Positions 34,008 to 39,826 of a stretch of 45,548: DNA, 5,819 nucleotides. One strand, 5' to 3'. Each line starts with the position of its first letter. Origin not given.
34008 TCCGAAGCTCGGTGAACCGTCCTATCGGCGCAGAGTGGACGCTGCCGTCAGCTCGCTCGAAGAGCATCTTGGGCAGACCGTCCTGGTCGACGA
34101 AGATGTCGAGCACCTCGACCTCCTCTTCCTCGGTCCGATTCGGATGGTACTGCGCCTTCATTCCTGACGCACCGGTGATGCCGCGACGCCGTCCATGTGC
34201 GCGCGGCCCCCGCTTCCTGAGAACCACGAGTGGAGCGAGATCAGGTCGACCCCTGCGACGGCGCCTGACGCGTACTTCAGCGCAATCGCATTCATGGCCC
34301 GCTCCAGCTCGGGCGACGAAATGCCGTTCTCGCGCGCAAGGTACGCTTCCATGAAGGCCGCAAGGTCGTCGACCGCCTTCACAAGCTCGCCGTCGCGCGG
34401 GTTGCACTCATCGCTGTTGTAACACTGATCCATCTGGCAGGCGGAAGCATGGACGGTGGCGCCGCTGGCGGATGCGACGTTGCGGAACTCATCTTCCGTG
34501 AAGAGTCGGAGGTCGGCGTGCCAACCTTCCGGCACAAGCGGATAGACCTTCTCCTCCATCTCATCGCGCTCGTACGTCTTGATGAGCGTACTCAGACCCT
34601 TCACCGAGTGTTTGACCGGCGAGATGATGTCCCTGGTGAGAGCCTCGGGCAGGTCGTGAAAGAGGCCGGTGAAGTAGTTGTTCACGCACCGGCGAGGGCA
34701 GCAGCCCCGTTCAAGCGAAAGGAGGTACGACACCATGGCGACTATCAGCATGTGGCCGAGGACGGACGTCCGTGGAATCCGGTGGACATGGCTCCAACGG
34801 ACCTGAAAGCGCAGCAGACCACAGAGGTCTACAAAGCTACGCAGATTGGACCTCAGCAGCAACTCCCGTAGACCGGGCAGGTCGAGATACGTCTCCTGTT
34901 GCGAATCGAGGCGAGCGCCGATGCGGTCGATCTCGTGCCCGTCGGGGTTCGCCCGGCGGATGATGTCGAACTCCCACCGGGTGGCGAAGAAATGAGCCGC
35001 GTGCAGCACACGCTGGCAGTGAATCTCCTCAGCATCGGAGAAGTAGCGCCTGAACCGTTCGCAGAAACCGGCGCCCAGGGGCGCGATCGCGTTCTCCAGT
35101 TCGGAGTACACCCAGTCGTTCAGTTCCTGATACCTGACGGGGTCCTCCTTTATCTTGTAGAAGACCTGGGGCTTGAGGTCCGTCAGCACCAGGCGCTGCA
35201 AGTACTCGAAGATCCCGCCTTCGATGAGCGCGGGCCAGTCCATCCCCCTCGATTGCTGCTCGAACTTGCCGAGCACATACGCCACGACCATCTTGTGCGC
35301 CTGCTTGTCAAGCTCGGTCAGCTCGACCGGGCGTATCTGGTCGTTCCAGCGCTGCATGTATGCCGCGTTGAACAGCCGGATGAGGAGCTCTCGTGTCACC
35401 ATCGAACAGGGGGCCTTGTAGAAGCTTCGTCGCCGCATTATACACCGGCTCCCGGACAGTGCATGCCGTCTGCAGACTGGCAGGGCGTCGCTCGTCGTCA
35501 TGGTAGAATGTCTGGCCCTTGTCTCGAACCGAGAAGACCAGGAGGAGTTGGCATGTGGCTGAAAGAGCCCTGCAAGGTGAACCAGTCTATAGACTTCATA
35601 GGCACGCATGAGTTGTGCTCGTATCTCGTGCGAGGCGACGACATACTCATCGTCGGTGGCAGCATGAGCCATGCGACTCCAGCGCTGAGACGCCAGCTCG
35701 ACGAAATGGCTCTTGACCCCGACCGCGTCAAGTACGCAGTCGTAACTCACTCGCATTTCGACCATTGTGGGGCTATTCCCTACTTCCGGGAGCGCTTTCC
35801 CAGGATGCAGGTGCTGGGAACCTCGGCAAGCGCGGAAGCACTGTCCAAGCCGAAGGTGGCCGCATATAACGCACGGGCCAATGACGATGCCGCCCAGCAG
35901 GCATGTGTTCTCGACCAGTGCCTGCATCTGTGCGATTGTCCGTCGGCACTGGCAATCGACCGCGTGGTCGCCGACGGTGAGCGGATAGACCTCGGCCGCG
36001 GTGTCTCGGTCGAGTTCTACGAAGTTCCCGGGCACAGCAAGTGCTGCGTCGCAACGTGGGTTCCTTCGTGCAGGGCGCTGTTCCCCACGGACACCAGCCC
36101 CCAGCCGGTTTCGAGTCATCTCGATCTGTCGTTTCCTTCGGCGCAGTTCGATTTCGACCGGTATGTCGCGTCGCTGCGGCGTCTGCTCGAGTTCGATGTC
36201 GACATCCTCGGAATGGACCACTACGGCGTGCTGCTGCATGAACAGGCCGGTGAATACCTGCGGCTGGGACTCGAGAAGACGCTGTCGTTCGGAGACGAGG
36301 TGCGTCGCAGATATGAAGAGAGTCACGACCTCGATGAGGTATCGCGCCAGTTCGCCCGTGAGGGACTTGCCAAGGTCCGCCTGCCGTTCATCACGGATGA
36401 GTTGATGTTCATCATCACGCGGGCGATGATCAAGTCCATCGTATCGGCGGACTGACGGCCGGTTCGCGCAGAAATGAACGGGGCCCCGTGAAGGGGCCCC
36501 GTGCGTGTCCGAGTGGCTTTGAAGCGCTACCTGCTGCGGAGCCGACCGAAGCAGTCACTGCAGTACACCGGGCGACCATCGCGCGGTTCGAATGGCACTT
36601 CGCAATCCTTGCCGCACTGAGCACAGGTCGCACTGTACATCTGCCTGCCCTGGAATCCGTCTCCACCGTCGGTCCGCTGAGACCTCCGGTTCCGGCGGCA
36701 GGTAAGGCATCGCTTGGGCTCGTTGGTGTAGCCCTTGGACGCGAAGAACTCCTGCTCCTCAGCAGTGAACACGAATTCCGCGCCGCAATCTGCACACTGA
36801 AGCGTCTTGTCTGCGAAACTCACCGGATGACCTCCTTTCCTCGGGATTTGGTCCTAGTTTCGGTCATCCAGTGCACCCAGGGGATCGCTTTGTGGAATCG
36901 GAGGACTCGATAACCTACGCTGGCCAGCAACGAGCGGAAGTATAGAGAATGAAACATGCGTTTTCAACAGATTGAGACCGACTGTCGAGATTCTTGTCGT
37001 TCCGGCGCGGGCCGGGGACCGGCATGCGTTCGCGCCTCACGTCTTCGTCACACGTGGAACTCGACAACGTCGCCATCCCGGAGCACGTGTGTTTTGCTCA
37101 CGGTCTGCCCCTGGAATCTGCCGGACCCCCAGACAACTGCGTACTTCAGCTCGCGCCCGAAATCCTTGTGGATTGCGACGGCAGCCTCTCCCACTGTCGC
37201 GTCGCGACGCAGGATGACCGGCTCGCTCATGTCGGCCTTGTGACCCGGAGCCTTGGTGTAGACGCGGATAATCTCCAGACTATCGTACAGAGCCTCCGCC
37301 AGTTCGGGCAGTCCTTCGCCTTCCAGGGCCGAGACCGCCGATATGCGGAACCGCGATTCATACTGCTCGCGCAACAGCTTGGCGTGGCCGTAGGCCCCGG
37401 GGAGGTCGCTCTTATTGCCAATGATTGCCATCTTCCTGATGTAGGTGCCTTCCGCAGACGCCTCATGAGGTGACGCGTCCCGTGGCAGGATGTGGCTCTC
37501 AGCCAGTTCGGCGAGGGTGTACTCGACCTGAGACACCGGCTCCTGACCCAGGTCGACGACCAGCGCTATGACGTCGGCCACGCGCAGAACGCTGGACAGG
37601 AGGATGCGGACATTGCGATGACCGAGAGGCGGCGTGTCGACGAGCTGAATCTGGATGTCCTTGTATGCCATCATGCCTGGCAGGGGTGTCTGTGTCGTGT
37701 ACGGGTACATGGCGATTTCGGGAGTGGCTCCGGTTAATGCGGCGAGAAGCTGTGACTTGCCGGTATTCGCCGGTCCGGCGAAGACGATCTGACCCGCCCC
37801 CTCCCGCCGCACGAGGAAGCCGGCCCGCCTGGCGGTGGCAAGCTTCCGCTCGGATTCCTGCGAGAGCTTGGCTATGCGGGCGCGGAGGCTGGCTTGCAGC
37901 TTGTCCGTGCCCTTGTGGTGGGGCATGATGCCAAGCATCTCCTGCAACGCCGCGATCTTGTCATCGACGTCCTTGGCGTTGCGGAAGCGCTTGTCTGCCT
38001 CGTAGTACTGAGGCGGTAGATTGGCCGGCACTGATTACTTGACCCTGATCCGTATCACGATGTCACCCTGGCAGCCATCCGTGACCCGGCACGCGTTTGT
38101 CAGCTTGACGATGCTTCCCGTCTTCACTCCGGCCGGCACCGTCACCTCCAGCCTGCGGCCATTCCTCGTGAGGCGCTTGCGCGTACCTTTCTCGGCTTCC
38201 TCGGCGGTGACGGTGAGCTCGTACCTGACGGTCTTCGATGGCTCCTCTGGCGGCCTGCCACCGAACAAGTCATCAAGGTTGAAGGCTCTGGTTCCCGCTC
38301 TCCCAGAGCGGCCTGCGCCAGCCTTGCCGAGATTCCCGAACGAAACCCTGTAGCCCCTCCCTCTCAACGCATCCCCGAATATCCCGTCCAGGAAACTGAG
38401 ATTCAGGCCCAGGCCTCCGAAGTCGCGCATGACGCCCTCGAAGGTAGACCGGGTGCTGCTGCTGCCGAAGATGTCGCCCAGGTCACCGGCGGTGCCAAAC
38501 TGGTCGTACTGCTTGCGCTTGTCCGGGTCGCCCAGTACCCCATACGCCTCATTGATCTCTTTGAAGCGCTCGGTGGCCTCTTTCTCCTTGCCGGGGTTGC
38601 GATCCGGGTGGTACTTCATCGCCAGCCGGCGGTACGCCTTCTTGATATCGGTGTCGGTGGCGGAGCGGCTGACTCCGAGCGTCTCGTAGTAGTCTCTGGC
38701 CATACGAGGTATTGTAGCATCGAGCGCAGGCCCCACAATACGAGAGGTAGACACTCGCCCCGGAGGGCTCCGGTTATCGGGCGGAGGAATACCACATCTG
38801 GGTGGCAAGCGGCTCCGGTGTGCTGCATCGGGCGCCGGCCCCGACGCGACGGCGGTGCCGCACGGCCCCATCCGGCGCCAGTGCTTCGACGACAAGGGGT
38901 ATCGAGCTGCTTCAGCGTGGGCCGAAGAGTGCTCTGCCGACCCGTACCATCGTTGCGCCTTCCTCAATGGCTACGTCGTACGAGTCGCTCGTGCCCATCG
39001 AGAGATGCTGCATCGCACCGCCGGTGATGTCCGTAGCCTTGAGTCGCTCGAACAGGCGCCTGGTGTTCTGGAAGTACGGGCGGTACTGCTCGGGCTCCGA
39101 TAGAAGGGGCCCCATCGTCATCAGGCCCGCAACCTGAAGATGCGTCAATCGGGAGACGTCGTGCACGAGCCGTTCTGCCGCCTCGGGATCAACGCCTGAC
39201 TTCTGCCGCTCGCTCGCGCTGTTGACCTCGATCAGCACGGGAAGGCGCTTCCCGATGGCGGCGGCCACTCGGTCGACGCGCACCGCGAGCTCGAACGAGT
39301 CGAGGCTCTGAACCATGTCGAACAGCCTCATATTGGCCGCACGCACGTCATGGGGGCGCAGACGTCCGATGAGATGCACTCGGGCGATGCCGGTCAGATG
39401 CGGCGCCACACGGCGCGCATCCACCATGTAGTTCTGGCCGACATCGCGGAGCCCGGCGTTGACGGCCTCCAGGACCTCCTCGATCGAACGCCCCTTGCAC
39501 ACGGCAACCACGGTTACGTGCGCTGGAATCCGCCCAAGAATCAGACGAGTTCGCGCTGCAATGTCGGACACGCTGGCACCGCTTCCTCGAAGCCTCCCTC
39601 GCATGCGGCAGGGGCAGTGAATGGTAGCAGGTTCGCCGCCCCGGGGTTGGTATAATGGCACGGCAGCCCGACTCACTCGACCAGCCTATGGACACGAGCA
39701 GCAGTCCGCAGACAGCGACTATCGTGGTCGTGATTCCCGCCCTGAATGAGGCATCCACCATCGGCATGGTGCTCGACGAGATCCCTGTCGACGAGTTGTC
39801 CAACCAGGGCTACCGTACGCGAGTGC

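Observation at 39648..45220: Compact OST-dependent N-glycosylation-like locus (2 x GT2, flippase, STT3/AglB-type oligosaccharyltransferase) in a Chloroflexota-like bacterium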

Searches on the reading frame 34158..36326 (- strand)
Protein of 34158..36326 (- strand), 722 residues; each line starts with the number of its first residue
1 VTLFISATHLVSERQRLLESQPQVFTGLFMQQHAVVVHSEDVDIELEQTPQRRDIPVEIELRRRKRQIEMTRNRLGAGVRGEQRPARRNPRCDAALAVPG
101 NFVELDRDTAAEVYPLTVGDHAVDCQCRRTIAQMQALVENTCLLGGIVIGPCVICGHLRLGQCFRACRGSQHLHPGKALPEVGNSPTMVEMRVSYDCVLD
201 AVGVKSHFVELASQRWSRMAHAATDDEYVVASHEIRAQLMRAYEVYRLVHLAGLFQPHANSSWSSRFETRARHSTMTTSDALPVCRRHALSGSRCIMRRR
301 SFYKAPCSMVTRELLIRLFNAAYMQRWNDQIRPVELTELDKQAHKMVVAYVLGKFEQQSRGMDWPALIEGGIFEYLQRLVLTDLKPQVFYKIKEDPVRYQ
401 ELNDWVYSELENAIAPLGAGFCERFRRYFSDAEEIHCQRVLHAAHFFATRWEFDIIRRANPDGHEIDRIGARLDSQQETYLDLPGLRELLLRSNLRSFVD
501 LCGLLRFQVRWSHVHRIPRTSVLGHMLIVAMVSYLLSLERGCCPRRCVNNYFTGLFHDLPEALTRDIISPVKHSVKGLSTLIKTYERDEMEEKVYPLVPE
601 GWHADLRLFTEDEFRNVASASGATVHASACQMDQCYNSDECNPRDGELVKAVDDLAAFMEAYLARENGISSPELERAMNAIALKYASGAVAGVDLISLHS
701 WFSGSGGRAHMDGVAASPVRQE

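Call 18: search_protein_families(library=pfam, proteins=[window:34158-36326:-], max_evalue=0.0001)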
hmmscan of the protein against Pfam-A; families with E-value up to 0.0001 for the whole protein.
window:34158-36326:- (722 aa): 2 families
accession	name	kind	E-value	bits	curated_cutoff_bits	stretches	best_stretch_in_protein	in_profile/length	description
PF13023.12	HD_3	-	1.8e-26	93.4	22.5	1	503-681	2-164/165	HD domain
PF12917.13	YfbR-like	-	9e-15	55.3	25.9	1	505-611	9-117/182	5'-deoxynucleotidase YfbR-like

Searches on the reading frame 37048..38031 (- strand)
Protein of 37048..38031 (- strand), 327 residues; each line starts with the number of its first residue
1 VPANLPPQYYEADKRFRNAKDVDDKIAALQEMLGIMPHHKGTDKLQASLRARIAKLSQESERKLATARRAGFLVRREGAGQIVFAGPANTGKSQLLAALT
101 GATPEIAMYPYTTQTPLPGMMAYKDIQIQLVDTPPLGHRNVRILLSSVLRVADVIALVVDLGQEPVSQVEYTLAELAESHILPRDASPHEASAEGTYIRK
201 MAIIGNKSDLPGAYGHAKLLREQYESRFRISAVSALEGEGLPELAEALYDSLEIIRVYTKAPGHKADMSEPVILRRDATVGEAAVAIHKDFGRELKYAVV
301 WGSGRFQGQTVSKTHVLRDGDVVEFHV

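Call 18: search_protein_families(library=pfam, proteins=[window:37048-38031:-], max_evalue=0.0001)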
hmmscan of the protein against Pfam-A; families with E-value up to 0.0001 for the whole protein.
window:37048-38031:- (327 aa): 4 families
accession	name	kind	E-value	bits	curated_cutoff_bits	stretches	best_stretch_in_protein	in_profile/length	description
PF01926.29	MMR_HSR1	-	7.3e-16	58.7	21.9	1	81-178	1-101/113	50S ribosome-binding GTPase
PF02824.27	TGS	-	5e-14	52.5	22.2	1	255-325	1-58/60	TGS domain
PF02421.24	FeoB_N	-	4.5e-07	30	27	1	81-134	2-55/156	Ferrous iron transport protein B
PF00009.33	GTP_EFTU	-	3.5e-06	27.2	26.5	0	121-176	64-117/188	Elongation factor Tu GTP binding domain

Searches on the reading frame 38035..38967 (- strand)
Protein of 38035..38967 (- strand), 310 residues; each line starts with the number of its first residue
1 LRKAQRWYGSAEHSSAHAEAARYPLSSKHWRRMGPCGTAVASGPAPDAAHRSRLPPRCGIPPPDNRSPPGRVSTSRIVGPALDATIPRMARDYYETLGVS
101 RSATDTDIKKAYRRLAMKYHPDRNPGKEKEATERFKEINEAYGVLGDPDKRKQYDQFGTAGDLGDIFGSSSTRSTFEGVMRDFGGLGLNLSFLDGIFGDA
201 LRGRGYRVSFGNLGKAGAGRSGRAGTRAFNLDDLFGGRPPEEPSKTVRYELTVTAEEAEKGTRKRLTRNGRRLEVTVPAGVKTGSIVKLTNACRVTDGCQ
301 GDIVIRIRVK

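Call 18: search_protein_families(library=pfam, proteins=[window:38035-38967:-], max_evalue=0.0001)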
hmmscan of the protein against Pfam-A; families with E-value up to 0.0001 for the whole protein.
window:38035-38967:- (310 aa): 2 families
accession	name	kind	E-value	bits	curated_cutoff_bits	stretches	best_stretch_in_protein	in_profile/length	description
PF00226.36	DnaJ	-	2.8e-29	101.4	27.8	1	92-155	1-63/63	DnaJ domain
PF01556.23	DnaJ_C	-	8.8e-07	29.5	26.6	1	247-309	1-72/152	DnaJ C terminal domain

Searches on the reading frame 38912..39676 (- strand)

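Call 18: search_protein_families(library=pfam, proteins=[window:38912-39676:-], max_evalue=0.0001)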
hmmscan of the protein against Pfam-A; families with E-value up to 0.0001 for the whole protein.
window:38912-39676:- (254 aa): 1 family
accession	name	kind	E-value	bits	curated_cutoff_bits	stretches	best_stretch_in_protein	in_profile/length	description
PF01168.26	Ala_racemase_N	-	2.3e-18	67.1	24.1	1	38-253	5-218/220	Alanine racemase, N-terminal domain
